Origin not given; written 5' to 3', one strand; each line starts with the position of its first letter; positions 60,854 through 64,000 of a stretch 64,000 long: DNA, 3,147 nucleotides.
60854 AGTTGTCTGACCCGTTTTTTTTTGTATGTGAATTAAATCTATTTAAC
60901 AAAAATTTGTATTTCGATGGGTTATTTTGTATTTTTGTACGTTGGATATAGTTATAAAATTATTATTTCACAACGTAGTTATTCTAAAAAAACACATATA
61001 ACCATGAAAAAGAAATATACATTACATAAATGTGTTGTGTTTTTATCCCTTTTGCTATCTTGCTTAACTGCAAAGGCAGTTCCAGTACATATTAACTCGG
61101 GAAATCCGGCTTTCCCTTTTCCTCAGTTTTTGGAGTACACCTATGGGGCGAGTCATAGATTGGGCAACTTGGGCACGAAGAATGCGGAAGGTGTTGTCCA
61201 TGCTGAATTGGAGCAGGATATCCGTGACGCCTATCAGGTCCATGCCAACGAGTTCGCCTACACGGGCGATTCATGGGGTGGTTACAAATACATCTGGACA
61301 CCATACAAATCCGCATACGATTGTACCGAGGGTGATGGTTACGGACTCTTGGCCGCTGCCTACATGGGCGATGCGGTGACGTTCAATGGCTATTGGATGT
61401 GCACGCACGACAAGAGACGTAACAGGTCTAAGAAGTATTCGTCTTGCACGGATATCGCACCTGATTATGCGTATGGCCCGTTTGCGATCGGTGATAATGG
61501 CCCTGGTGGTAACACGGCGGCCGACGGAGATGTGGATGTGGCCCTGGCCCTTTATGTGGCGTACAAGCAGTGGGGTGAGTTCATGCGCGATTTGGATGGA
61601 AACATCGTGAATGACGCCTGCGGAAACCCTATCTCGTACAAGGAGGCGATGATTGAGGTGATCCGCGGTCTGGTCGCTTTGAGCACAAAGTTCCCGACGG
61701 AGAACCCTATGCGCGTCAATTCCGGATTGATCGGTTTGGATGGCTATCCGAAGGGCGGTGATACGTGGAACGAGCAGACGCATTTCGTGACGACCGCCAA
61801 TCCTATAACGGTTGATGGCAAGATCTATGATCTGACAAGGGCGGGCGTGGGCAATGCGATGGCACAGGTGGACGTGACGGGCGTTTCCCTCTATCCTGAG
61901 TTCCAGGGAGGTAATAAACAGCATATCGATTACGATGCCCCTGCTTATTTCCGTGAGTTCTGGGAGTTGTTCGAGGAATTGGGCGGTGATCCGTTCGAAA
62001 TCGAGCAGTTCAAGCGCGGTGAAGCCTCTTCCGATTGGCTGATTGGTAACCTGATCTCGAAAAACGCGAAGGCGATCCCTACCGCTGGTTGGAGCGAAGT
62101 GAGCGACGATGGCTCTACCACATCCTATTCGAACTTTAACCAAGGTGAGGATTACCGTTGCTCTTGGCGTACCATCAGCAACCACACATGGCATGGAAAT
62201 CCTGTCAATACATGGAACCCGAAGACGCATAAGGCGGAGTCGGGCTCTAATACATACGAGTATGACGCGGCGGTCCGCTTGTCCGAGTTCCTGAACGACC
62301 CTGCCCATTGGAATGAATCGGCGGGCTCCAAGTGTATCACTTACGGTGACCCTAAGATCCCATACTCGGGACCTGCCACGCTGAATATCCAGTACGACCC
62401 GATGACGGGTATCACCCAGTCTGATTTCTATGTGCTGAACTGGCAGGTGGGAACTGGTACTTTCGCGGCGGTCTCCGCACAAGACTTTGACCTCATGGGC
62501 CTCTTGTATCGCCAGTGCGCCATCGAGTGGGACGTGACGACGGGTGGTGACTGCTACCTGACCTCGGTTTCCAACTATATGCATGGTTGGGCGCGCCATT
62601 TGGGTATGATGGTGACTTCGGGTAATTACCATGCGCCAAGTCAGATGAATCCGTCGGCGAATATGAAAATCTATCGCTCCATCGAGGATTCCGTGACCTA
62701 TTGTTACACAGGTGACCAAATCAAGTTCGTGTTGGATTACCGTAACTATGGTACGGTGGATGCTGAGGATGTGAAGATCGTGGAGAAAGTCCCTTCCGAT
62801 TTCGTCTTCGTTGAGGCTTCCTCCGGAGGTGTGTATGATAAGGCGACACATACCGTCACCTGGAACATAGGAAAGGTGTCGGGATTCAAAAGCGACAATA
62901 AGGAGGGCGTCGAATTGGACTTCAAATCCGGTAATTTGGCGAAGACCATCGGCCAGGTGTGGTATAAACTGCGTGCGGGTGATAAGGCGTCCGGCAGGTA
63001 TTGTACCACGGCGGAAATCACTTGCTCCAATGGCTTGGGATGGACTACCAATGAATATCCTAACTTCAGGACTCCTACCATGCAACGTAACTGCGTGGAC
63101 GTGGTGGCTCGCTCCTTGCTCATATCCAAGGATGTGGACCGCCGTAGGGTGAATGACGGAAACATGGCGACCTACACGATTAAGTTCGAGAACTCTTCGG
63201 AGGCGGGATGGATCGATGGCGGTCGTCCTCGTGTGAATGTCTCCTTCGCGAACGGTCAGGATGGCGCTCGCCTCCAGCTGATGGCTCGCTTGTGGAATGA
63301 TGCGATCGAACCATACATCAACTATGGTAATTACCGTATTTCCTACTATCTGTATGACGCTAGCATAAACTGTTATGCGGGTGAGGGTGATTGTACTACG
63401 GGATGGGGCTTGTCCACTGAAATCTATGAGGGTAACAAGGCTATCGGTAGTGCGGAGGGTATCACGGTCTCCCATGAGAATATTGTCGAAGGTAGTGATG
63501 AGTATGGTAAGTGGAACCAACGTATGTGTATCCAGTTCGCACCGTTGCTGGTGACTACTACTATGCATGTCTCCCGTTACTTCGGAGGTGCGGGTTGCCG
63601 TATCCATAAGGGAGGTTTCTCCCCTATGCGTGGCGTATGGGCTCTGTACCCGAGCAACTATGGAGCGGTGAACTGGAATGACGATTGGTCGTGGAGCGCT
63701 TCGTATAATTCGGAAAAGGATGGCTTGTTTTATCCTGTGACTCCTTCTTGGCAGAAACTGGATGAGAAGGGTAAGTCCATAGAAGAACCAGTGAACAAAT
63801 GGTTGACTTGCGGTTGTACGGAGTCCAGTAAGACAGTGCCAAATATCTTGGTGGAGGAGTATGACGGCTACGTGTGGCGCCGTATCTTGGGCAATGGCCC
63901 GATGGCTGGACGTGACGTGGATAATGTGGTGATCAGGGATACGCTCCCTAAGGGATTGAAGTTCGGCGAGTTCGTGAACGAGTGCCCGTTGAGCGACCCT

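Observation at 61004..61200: Abrupt compositional junction inside a CDS: AT-rich native-looking signal peptide fused to a GC-rich mature region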

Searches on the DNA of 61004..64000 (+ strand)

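Call 65: search_dna_similar(query=window:61004-64000:+, collection=plasmids, mode=distant, max_rows=5)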
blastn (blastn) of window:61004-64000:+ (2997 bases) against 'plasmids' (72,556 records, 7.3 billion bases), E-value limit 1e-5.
No match.

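Call 66: search_dna_similar(query=window:61004-64000:+, collection=phages, mode=distant, max_rows=5)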
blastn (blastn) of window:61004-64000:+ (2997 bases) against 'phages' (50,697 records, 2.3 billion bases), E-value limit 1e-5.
No match.
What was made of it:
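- No plasmid or phage match was found (calls 65, 66). No plasmid or phage matched (calls 65, 66).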
